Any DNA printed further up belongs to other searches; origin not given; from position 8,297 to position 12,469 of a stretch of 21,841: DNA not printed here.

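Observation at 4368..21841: At least five tandem giant paralogs (ZnR-cyclase-STAND-TPR-ConA-like) behind one promoter: candidate NLR-like sensor array with cyclic-nucleotide output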

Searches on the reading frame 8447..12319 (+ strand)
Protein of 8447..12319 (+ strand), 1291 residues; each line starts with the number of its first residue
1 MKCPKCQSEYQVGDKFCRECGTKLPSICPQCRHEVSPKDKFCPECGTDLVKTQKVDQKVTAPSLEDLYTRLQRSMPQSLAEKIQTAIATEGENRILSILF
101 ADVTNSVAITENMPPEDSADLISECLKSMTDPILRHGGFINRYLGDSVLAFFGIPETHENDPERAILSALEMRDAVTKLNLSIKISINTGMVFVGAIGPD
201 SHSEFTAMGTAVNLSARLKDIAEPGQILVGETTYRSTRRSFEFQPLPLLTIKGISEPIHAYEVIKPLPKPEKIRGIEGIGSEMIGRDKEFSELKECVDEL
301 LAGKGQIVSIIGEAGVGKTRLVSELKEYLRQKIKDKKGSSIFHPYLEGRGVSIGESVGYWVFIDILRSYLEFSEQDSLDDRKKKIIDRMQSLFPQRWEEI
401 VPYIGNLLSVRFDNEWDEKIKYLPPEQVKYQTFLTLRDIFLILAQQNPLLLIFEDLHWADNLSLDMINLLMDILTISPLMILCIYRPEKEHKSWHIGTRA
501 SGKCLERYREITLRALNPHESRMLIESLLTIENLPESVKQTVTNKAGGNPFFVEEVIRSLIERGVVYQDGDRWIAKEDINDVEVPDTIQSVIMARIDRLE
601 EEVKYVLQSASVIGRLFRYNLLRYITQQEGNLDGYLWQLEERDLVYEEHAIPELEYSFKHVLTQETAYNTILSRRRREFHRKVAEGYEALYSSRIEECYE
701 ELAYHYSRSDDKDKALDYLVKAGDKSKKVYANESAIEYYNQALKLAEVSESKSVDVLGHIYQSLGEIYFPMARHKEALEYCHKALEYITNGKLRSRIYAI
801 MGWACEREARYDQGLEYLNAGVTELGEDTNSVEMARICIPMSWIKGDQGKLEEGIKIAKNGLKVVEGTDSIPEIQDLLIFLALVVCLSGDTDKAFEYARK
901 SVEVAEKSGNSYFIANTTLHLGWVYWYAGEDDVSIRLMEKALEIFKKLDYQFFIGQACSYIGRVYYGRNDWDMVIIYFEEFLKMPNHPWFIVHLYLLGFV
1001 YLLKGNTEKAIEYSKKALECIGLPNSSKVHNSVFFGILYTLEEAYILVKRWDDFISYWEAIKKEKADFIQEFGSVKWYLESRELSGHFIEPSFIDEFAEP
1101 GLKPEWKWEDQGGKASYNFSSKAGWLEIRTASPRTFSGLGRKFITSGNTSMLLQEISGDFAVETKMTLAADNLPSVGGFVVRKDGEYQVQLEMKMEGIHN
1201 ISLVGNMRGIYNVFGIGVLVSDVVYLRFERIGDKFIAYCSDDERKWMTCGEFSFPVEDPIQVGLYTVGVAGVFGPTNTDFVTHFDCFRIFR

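Call 6: search_protein_families(library=pfam, proteins=[window:8447-12319:+], max_evalue=0.01)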
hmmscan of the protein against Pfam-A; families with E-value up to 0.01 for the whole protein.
window:8447-12319:+ (1291 aa): 25 families
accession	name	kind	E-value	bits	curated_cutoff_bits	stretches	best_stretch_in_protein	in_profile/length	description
PF13424.12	TPR_12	-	8.4e-26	90.4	30.1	3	877-947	5-77/77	Tetratricopeptide repeat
PF13191.12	AAA_16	-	9.9e-21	75.4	32.6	1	284-481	3-166/167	AAA ATPase domain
PF00211.25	Guanylate_cyc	-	9.2e-16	58.4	21.9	1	96-258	9-176/183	Adenylate and Guanylate cyclase catalytic domain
PF07719.23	TPR_2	-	1.3e-15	56.6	27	0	994-1019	4-29/34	Tetratricopeptide repeat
PF13240.11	Zn_Ribbon_1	-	1.9e-12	47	25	2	28-49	2-23/23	zinc-ribbon domain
PF12773.13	DZR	-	3.8e-12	46.6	27.3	1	3-46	1-45/45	Double zinc ribbon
PF13181.12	TPR_8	-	6.1e-12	45.1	25.7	0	994-1019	4-29/34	Tetratricopeptide repeat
PF17874.7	TPR_MalT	-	1.6e-08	34.7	45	1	733-789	97-153/336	MalT-like TPR region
PF17851.8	GH43_C2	-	1.7e-08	34.9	22.7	1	1095-1251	2-158/203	Beta xylosidase C-terminal Concanavalin A-like domain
PF13428.12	TPR_14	-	2.8e-08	34.1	23.5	0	797-828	3-34/44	Tetratricopeptide repeat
PF00515.34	TPR_1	-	6.2e-08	32.6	27.8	0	994-1019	4-29/34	Tetratricopeptide repeat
PF13374.12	TPR_10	-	6.7e-08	32.7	27.5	0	915-948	2-35/42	Tetratricopeptide repeat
PF13176.12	TPR_7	-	1.7e-07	31.2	27.9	0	919-944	3-28/36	Tetratricopeptide repeat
PF13248.11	Zn_ribbon_3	-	1.8e-07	30.8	27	2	28-49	5-26/26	zinc-ribbon domain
PF07081.18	DUF1349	-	3.5e-06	27.3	32.4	1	1146-1287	36-174/179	Protein of unknown function (DUF1349)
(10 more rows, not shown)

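Call 8: search_protein_families(library=padloc, proteins=[window:8447-12319:+], max_evalue=0.01)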
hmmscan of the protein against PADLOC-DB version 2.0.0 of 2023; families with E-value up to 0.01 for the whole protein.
window:8447-12319:+ (1291 aa): 12 families
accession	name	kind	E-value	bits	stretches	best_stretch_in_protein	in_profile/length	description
PDLC00734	PycC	-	7e-16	56.3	1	88-220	182-322/374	Pycsar cyclase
PDLC02367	PycC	-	4.2e-15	53.8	1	88-241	36-196/226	-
PDLC02370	PycC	-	5e-11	40.5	1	92-235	78-236/340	-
PDLC00766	PycC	-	2e-10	38.5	1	96-242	44-200/232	Pycsar cyclase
PDLC01169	TPR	-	1.3e-07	29.3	1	718-790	151-220/252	TPR repeats containing protein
PDLC00764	PycC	-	2.4e-07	28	1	92-231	91-247/449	Pycsar cyclase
PDLC02369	PycC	-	1.2e-06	26.3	1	99-238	50-192/248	-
PDLC00767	PycC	-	0.00038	17.9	1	95-171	93-168/337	Pycsar cyclase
PDLC00765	PycC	-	0.00098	16.3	1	172-237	339-412/477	Pycsar cyclase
PDLC02366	PycC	-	0.0021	15.1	1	142-239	328-435/486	-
PDLC04984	PDC-S27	-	0.0044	13.9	1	282-325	3-43/474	-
PDLC00268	PtuA1|PtuA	-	0.0093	13.4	0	307-338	27-58/411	AAA ATPase domain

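Call 9: search_protein_families(library=ncbifam, proteins=[window:8447-12319:+], max_evalue=0.01)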
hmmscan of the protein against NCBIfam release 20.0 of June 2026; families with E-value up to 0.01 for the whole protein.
window:8447-12319:+ (1291 aa): 16 families
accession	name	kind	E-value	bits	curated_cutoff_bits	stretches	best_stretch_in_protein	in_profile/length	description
TIGR03903.1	TOMM_kin_cyc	equivalog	1.3e-81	275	705.75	1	74-746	266-921/1267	TOMM system kinase/cyclase fusion protein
NF040959.1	MamA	equivalog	7.1e-09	35.4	200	1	888-1035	50-181/204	magnetosome protein MamA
NF053520.1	HK_Porph_FimS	equivalog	1.6e-08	33.3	600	2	670-909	37-278/618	sensor histidine kinase FimS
NF053617.1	SARPRegAfsRStmc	equivalog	1.5e-07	29.8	1430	1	880-961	821-902/986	SARP-family global regulator AfsR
NF011149.0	PRK14559.1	equivalog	4.3e-07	29.1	374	1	2-54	3-56/642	serine/threonine phosphatase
NF002725.1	PRK02603.1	equivalog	6.8e-07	29.5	143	0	733-794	52-106/173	photosystem I assembly protein Ycf3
NF058673.1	LipAdnlyCyLipJMY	equivalog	5.5e-06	25.3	800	1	89-233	288-418/449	bifunctional lipase/adenylate cyclase LipJ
NF052312.1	T9SS_PorW_SprE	equivalog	7.9e-06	24.8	250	1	699-929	127-342/716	type IX secretion system periplasmic lipoprotein PorW/SprE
NF047558.1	TPR_END_plus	domain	1.1e-05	25.3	32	0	702-730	5-32/56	TPR end-of-group domain-containing protein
NF058541.1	SusR_regulator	equivalog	0.00014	21.2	480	0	891-1039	58-213/515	SusR family glycan utilization regulator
NF053720.1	NsdA_fam_reg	subfamily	0.00082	19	75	0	734-789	219-272/432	NsdA family TPR-like regulatory protein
TIGR02928.1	TIGR02928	subfamily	0.0013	17.7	181.3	1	282-337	16-72/366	orc1/cdc6 family replication initiation protein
NF049953.1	ribbon_DG_selen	exception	0.0032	17.4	130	0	26-47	148-169/172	zinc ribbon-containing (seleno)protein DG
NF041717.1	HaaA_phane_TPR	equivalog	0.0051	15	1125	0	881-968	718-805/882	cyclophane-containing RiPP biosynthesis TPR protein HaaT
NF040586.1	FxSxx_TPR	equivalog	0.0064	15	300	0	881-946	520-587/830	FxSxx-COOH system tetratricopeptide repeat protein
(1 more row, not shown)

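Call 10: find_encoding_contigs(protein=window:8447-12319:+, flank=10000, max_places=6)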
Protein window:8447-12319:+ (1291 aa): 6 contigs read that carry it; 4 places shown.
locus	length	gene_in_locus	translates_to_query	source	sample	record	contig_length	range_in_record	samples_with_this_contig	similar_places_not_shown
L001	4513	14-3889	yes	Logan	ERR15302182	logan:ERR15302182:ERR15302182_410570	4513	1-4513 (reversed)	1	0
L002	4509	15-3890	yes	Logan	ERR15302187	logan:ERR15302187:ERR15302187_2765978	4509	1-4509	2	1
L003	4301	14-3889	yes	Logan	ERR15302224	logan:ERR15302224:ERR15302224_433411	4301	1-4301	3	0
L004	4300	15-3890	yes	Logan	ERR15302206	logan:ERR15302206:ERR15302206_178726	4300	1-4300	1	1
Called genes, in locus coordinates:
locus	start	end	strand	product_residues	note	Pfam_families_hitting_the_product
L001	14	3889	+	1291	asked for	PF12773:DZR, PF13240:Zn_Ribbon_1 (weak), PF13248:Zn_ribbon_3 (faint), PF00211:Guanylate_cyc, PF13191:AAA_16, PF13176:TPR_7 (faint), PF13424:TPR_12, PF17851:GH43_C2, +8 more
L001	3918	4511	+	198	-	?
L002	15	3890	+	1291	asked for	PF12773:DZR, PF13240:Zn_Ribbon_1 (weak), PF13248:Zn_ribbon_3 (faint), PF00211:Guanylate_cyc, PF13191:AAA_16, PF13176:TPR_7 (faint), PF13424:TPR_12, PF17851:GH43_C2, +8 more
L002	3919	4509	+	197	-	?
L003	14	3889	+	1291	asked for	PF12773:DZR, PF13240:Zn_Ribbon_1 (weak), PF13248:Zn_ribbon_3 (faint), PF00211:Guanylate_cyc, PF13191:AAA_16, PF13176:TPR_7 (faint), PF13424:TPR_12, PF17851:GH43_C2, +8 more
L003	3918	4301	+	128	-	?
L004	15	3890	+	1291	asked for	PF12773:DZR, PF13240:Zn_Ribbon_1 (weak), PF13248:Zn_ribbon_3 (faint), PF00211:Guanylate_cyc, PF13191:AAA_16, PF13176:TPR_7 (faint), PF13424:TPR_12, PF17851:GH43_C2, +8 more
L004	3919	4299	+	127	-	?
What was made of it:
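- Tried and rejected: Logan contigs carrying G2 are only 4.3-4.5 kb (call 10).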
